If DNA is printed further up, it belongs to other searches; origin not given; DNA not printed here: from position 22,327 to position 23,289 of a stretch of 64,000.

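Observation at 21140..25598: TPR protein, ExbB, ExbD, TonB-stub, Zn-ribbon protein and PilX-like minor pilin co-oriented directly upstream of the pilus operon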

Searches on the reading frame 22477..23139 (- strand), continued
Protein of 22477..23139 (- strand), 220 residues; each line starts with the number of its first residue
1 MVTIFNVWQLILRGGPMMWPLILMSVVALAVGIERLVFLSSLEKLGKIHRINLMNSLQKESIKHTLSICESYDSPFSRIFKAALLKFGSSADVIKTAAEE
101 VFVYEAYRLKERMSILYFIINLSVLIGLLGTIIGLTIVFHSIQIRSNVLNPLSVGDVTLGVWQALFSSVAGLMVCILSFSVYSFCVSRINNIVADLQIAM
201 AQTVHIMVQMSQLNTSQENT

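Call 30: search_protein_families(library=pfam, proteins=[L043:11040-11735:+, L043:12010-12195:+, L043:12341-12532:+, L043:13247-14407:+, L043:14310-15914:+, L043:15927-16613:+, L043:16610-17344:+, L043:17393-18670:+, L050:7930-8718:+, L068:11074-11775:+], max_evalue=0.05)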
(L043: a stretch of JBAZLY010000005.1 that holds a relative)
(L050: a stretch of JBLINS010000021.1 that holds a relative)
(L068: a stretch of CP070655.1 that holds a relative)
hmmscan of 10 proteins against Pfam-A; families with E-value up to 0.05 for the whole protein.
L043:11040-11735:+ (231 aa): 0 families

L043:12010-12195:+ (61 aa): 0 families

L043:12341-12532:+ (63 aa): 0 families

L043:13247-14407:+ (386 aa): 3 families
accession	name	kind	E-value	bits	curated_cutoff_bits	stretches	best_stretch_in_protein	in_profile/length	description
PF04055.27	Radical_SAM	-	5.2e-21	76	29.5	1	116-264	3-160/166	Radical SAM superfamily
PF23641.1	YmcF-like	-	0.0099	16.5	27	1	335-366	9-40/62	YmcF-like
PF19238.5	Radical_SAM_2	-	0.013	15.7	26.7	0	231-273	100-141/151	Radical SAM-like domain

L043:14310-15914:+ (534 aa): 2 families
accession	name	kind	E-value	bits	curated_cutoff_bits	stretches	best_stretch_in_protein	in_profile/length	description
PF01871.22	AMMECR1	-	7.7e-52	175.6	25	1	360-528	1-168/168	AMMECR1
PF01875.22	Memo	-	4.1e-49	167.6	27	1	64-325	7-269/269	Memo-like protein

L043:15927-16613:+ (228 aa): 3 families
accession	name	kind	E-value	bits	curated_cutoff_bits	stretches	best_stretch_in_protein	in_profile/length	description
PF13386.12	DsbD_2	-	2.3e-16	60.7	24.9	1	10-214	2-198/199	Cytochrome C biogenesis protein transmembrane region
PF02683.22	DsbD_TM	-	1.5e-06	28.2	27.1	1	4-183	2-185/219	Cytochrome C biogenesis protein transmembrane domain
PF17647.6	DUF5518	-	0.025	15.2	27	1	108-190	28-112/116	Family of unknown function (DUF5518)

L043:16610-17344:+ (244 aa): 2 families
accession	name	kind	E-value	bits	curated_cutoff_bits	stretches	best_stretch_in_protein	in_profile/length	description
PF04452.19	Methyltrans_RNA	-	3e-42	144.4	23.9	1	75-236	6-164/165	RNA methyltransferase domain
PF20260.4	PUA_4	-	4.7e-07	30.2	23.9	1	18-60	1-43/48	RNA methyltransferase PUA domain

L043:17393-18670:+ (425 aa): 2 families
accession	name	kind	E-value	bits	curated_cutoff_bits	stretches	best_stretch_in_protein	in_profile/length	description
PF04055.27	Radical_SAM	-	1.3e-25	90.9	29.5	1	150-317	1-162/166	Radical SAM superfamily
PF00919.26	UPF0004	-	1.7e-22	79.7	27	1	27-120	1-95/98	Uncharacterized protein family UPF0004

L050:7930-8718:+ (262 aa): 1 family
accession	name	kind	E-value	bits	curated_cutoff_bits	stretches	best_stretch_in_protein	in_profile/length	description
PF03544.19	TonB_C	-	0.022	15.6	24.6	1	181-228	15-62/79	Gram-negative bacterial TonB protein C-terminal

L068:11074-11775:+ (233 aa): 1 family
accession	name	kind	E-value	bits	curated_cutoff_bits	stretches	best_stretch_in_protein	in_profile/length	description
PF03544.19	TonB_C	-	0.00013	22.7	24.6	1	171-219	18-66/79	Gram-negative bacterial TonB protein C-terminal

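Call 31: search_protein_families(library=pfam, proteins=[L050:9292-9621:+, L050:9701-10423:+, L050:10404-11699:+, L050:11871-12383:+, L050:12380-14140:+, L050:14112-16202:+, L045:11074-11568:+, L045:12113-12427:+, L045:13535-14797:+, L045:14875-16062:+], max_evalue=0.05)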
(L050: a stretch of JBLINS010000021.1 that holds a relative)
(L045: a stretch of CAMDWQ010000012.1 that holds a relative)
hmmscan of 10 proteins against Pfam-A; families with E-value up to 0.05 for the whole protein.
L050:9292-9621:+ (109 aa): 1 family
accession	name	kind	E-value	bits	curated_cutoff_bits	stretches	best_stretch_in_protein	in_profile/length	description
PF03091.20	CutA1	-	6.2e-35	119.4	22.4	1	6-102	2-98/99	CutA1 divalent ion tolerance protein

L050:9701-10423:+ (240 aa): 3 families
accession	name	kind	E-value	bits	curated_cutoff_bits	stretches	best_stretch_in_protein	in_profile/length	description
PF04452.19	Methyltrans_RNA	-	4.2e-50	170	23.9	1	72-233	3-164/165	RNA methyltransferase domain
PF20260.4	PUA_4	-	2e-08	34.6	23.9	1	18-62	2-46/48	RNA methyltransferase PUA domain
PF22517.1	Mcm-like_N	-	0.024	15.4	26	0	53-95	23-65/82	Mcm-like, N-terminal domain, archaea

L050:10404-11699:+ (431 aa): 2 families
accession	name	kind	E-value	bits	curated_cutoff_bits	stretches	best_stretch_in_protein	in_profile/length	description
PF04055.27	Radical_SAM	-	7.6e-27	94.9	29.5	1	146-317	2-166/166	Radical SAM superfamily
PF00919.26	UPF0004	-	4.7e-24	84.7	27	1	11-99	2-91/98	Uncharacterized protein family UPF0004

L050:11871-12383:+ (170 aa): 1 family
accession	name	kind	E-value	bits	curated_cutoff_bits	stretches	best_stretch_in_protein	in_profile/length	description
PF02674.22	Colicin_V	-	5.5e-09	36.6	29.3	1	11-151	1-142/144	Colicin V production protein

L050:12380-14140:+ (586 aa): 9 families
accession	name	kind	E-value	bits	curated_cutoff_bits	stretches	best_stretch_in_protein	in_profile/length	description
PF01807.25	Zn_ribbon_DnaG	-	1.2e-38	131.3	24.9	1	3-97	2-96/98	CHC2 zinc finger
PF08275.17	DNAG_N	-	3.5e-38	131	26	1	120-243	1-125/128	DNA primase catalytic core, N-terminal domain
PF13155.12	Toprim_2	-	7.7e-24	84.3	22.1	1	256-340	1-87/88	Toprim-like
PF13662.12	Toprim_4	-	2.4e-18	66.6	25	1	254-329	2-84/85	Toprim domain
PF10410.14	DnaB_bind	-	2.1e-12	47.5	20.6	1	361-416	1-56/56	DnaB-helicase binding domain of primase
PF01751.28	Toprim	-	7.5e-12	45.7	23.1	1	255-330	2-95/96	Toprim domain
PF13362.12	Toprim_3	-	2.2e-05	25.2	27.2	1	255-341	2-89/95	Toprim domain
PF08278.16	DnaG_DnaB_bind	-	0.0056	17.5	29.1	1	454-574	2-124/124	DNA primase DnaG DnaB-binding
PF00772.26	DnaB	-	0.0088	16.5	23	1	448-495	4-51/103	DnaB-like helicase N terminal domain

L050:14112-16202:+ (696 aa): 5 families
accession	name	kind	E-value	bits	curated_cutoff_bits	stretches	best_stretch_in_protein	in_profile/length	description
PF04539.22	Sigma70_r3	-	2e-24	85.9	25.3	1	532-608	1-77/78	Sigma-70 region 3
PF04542.20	Sigma70_r2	-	3.4e-23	81.7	24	1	453-523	1-71/71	Sigma-70 region 2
PF04545.22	Sigma70_r4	-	8.2e-20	70.5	24.1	1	621-674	1-50/50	Sigma-70, region 4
PF03979.19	Sigma70_r1_1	-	7e-16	58.4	22.5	1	169-230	9-69/81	Sigma-70 factor, region 1.1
PF00140.25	Sigma70_r1_2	-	5.8e-12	45.8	22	1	264-293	1-30/34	Sigma-70 factor, region 1.2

L045:11074-11568:+ (164 aa): 0 families

L045:12113-12427:+ (104 aa): 1 family
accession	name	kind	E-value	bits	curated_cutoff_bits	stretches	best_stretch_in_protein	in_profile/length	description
PF03091.20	CutA1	-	9.3e-33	112.4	22.4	1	5-101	2-98/99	CutA1 divalent ion tolerance protein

L045:13535-14797:+ (420 aa): 1 family
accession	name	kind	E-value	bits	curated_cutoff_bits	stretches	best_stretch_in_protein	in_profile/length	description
PF10592.14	AIPR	-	2e-14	54.4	25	1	50-181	2-123/308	AIPR protein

L045:14875-16062:+ (395 aa): 2 families
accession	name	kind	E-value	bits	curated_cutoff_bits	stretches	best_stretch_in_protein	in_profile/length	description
PF02810.21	SEC-C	-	4.7e-09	36.4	20.4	1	6-23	1-18/19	SEC-C motif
PF02329.21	HDC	-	0.033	13.8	25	1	170-251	89-167/294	Histidine carboxylase PI chain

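Call 38: search_solved_structures(query=window:22477-23139:-, max_evalue=1, show_alignments=3)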
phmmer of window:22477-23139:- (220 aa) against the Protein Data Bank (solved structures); distinct sequences matched with E-value up to 1: 4.
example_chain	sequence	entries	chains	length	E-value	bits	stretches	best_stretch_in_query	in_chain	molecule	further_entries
8odt_A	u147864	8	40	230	0.042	17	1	107-202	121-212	Tol-Pal system protein TolQ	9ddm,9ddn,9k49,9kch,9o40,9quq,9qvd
9avi_A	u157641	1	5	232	0.14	15.3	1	115-219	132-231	Tol-Pal system protein TolQ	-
9kpz_A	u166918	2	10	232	0.29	14.3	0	105-202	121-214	Tol-Pal system protein TolQ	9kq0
5sv0_B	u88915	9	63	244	0.5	13.5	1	119-205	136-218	Biopolymer transport protein ExbB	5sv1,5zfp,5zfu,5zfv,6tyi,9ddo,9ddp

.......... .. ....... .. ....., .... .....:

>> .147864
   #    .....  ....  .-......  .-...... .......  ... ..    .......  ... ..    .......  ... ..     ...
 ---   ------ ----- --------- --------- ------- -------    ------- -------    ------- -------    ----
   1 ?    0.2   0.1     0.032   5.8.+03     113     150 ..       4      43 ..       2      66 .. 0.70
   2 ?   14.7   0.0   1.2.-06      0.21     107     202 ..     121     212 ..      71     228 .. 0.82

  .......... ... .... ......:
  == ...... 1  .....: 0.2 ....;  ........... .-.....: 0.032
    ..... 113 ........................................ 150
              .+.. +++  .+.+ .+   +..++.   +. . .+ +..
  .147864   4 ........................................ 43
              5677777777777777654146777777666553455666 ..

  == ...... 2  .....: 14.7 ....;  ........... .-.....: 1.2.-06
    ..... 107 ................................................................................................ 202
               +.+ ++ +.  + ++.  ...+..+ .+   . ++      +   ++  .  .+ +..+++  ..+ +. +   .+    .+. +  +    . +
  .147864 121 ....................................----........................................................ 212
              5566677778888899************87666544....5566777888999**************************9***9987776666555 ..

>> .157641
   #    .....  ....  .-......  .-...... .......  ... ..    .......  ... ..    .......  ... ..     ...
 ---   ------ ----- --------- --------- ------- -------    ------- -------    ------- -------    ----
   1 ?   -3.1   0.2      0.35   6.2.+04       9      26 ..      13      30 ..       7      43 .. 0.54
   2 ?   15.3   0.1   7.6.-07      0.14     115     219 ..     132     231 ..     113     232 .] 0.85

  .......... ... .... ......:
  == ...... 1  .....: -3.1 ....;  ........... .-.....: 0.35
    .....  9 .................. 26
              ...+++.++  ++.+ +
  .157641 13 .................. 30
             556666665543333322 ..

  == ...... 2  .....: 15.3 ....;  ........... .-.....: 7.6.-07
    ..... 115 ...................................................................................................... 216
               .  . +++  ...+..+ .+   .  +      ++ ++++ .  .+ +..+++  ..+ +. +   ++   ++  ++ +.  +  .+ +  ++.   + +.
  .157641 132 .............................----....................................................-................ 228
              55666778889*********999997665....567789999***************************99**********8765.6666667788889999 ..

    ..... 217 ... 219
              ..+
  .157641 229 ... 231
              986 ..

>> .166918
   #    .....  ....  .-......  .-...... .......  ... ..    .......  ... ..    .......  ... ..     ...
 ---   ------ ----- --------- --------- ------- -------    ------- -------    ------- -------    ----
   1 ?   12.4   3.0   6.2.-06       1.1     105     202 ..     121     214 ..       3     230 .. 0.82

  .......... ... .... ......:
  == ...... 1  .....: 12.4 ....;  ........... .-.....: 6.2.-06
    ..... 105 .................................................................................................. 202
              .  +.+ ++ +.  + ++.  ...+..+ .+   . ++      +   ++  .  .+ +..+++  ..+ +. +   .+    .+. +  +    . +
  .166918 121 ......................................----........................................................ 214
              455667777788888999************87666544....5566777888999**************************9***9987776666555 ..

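Call 57: search_protein_families(library=pfam, proteins=[L008:11840-12064:+, L073:11809-12039:+, L068:11778-12005:+, L048:11798-12043:+, L073:11003-11812:+, L008:11055-11843:+, L048:11127-11801:+, L046:11692-12051:+], max_evalue=1)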
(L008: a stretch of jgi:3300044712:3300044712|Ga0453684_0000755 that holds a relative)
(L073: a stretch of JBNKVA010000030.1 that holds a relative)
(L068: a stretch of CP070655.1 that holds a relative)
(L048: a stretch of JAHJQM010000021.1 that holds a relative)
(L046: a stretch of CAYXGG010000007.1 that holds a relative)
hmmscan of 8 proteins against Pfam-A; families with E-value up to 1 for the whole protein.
L008:11840-12064:+ (74 aa): 13 families
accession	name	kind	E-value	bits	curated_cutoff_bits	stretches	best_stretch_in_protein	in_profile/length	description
PF21349.2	RUBY_RBDX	-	0.0064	16.4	26.5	1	42-73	1-30/30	Rubrerythrin, rubredoxin-like domain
PF25745.1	Phage_GP58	-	0.017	15.3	27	1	40-66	7-33/35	Bacteriophage GP58 protein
PF23547.1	Zn_ribbon_FGT1_1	-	0.035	14.1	27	1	42-66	3-27/35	FORGETTER1 first zinc ribbon domain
PF22191.2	IBR_1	-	0.045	14.1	27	1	42-67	4-29/47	IBR domain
PF01155.25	HypA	-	0.095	13.2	28.9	1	40-68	69-95/112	Hydrogenase/urease nickel incorporation, metallochaperone, hypA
PF15227.12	zf-C3HC4_4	-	0.11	13.1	30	1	44-65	21-42/42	zinc finger of C3HC4-type, RING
PF13994.11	PgaD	-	0.18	12.2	27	1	4-35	72-103/148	PgaD-like protein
PF23548.1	Zn_ribbon_FGT1_2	-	0.3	11.2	27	1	43-66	4-27/35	FORGETTER1 second zinc ribbon domain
PF13878.12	zf-C2H2_3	-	0.4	11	27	1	43-59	15-31/40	zinc-finger of acetyl-transferase ESCO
PF09845.14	OapC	-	0.49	11.1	23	1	43-65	3-25/133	Origin-associated protein OapC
PF07282.18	Cas12f1-like_TNB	-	0.59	10.8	26.3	1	39-54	38-53/60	Cas12f1-like, TNB domain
PF09723.15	Zn_ribbon_8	-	0.61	10.6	34.4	0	42-67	6-34/41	Zinc ribbon domain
PF13465.12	zf-H2C2_2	-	0.86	10.5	40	0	37-52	10-25/26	Zinc-finger double domain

L073:11809-12039:+ (76 aa): 35 families (the best 25 are shown)
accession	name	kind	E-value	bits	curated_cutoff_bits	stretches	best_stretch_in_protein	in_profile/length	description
PF23455.1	DUF7129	-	0.00018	21.7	30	1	38-69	6-35/45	Domain of unknown function (DUF7129)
PF13248.11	Zn_ribbon_3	-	0.00028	20.7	27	1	61-71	2-11/26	zinc-ribbon domain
PF09723.15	Zn_ribbon_8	-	0.00056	20.3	34.4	1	44-69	6-34/41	Zinc ribbon domain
PF23458.2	DUF7130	-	0.0017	18.6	35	1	39-73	49-82/89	Domain of unknown function (DUF7130)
PF10122.14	Zn_ribbon_Com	-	0.0047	16.8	22.9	1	48-72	6-35/52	Mu-like prophage protein Com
PF14952.11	zf-tcix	-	0.005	16.8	31.2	1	63-71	12-20/42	Putative treble-clef, zinc-finger, Zn-binding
PF21349.2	RUBY_RBDX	-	0.0059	16.5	26.5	1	44-69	1-24/30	Rubrerythrin, rubredoxin-like domain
PF01155.25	HypA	-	0.0069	16.8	28.9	1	39-71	66-96/112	Hydrogenase/urease nickel incorporation, metallochaperone, hypA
PF12760.12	Zn_ribbon_IS1595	-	0.0087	16.4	25.4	0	38-51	33-45/46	Transposase zinc-ribbon domain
PF07282.18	Cas12f1-like_TNB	-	0.0091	16.6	26.3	1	44-73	29-52/60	Cas12f1-like, TNB domain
PF24463.1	DUF7577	-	0.0096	16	28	1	63-73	4-14/27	Domain of unknown function (DUF7577)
PF12773.13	DZR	-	0.016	15.8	27.3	1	45-72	14-35/45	Double zinc ribbon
PF02132.21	RecR_ZnF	-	0.017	15.4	22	0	63-72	3-12/21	RecR, Cys4-zinc finger domain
PF07295.17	DUF1451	-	0.019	15.5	26.1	1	43-69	113-139/146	Zinc-ribbon containing domain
PF13240.11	Zn_Ribbon_1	-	0.034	14.4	25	0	64-72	2-10/23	zinc-ribbon domain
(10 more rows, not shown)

L068:11778-12005:+ (75 aa): 14 families
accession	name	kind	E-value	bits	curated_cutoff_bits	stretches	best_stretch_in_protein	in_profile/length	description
PF14311.12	DUF4379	-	0.00096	19.7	24.5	1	37-69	20-54/56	Probable Treble clef zinc finger domain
PF14599.11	zinc_ribbon_6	-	0.0023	18.3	27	1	35-72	21-57/59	Zinc-ribbon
PF09845.14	OapC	-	0.0094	16.6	23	1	46-70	3-27/133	Origin-associated protein OapC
PF23145.1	Zf_2nd_IFT121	-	0.01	16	25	1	42-69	14-41/45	IFT121, second zinc finger domain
PF21349.2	RUBY_RBDX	-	0.018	14.9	26.5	1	45-69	1-23/30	Rubrerythrin, rubredoxin-like domain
PF01155.25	HypA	-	0.021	15.3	28.9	1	42-72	68-96/112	Hydrogenase/urease nickel incorporation, metallochaperone, hypA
PF18073.7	Zn_ribbon_LapB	-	0.034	14.3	25.7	1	64-72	16-24/28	Rubredoxin metal binding domain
PF24463.1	DUF7577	-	0.075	13.1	28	1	64-74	4-14/27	Domain of unknown function (DUF7577)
PF12760.12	Zn_ribbon_IS1595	-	0.17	12.3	25.4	0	35-53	28-46/46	Transposase zinc-ribbon domain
PF04810.20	zf-Sec23_Sec24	-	0.17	12.3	25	0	42-52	21-31/39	Sec23/Sec24 zinc finger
PF13719.11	Zn_ribbon_5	-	0.3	11.3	29.3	0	62-70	2-10/37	zinc-ribbon domain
PF23451.1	Zn_ribbon_PaaD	-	0.33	11.1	27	1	60-72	12-24/53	PaaD zinc beta ribbon domain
PF23475.1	zf-Tbcl_FmdE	-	0.33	10.9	23.2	0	59-70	4-15/35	FmdE treble clef zinc finger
PF24292.1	DUF7479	-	0.68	10.5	27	0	53-70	20-38/60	Domain of unknown function (DUF7479)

L048:11798-12043:+ (81 aa): 15 families
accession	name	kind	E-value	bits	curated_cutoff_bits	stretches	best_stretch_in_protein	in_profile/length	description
PF14311.12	DUF4379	-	0.00046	20.8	24.5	1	33-69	14-54/56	Probable Treble clef zinc finger domain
PF23145.1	Zf_2nd_IFT121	-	0.0034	17.5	25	1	44-69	16-41/45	IFT121, second zinc finger domain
PF12760.12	Zn_ribbon_IS1595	-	0.0065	16.8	25.4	0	58-70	14-26/46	Transposase zinc-ribbon domain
PF21349.2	RUBY_RBDX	-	0.015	15.2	26.5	1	45-69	1-23/30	Rubrerythrin, rubredoxin-like domain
PF06387.16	Calcyon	-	0.038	14.4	25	1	5-67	81-140/180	D1 dopamine receptor-interacting protein (calcyon)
PF18073.7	Zn_ribbon_LapB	-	0.039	14.1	25.7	0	64-72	16-24/28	Rubredoxin metal binding domain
PF13042.11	DUF3902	-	0.049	13.7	25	1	10-34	103-127/161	Protein of unknown function (DUF3902)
PF07584.16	BatA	-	0.11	13.4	25.9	1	7-39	4-37/77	Aerotolerance regulator N-terminal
PF13248.11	Zn_ribbon_3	-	0.11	12.5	27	1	62-75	2-15/26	zinc-ribbon domain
PF01155.25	HypA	-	0.14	12.6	28.9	1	42-72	68-96/112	Hydrogenase/urease nickel incorporation, metallochaperone, hypA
PF19134.6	DUF5817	-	0.18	12.3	31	1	47-72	6-31/57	Domain of unknown function (DUF5817)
PF00641.23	Zn_ribbon_RanBP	-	0.21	11.3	27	0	45-52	5-12/30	Zn-finger in Ran binding protein and others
PF24292.1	DUF7479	-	0.28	11.7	27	0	44-58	30-44/60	Domain of unknown function (DUF7479)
PF07282.18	Cas12f1-like_TNB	-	0.41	11.3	26.3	1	51-72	18-36/60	Cas12f1-like, TNB domain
PF00301.25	Rubredoxin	-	0.68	10.4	23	1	45-57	2-14/47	Rubredoxin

L073:11003-11812:+ (269 aa): 0 families

L008:11055-11843:+ (262 aa): 1 family
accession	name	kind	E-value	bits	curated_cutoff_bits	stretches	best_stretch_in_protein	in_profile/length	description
PF03544.19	TonB_C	-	0.13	13.2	24.6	1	185-230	20-64/79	Gram-negative bacterial TonB protein C-terminal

L048:11127-11801:+ (224 aa): 2 families
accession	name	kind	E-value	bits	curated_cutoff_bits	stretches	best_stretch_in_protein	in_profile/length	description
PF03544.19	TonB_C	-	9.6e-09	36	24.6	1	170-217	20-67/79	Gram-negative bacterial TonB protein C-terminal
PF13103.11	TonB_2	-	0.00026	21.5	22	1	159-212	19-72/85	TonB C terminal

L046:11692-12051:+ (119 aa): 0 families

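Call 60: search_protein_families(library=padloc, proteins=[window:22477-23139:-], max_evalue=0.01)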
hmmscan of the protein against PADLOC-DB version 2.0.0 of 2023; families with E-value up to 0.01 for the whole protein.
window:22477-23139:- (220 aa): 2 families
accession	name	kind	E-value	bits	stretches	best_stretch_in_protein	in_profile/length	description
PDLC00596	ZorA1|ZorA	-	0.00021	18.2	1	84-192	125-233/583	MotA/ExbB/TolQ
PDLC00635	ZorA2|ZorA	-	0.0069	13.4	1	107-215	37-142/505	MotA/ExbB/TolQ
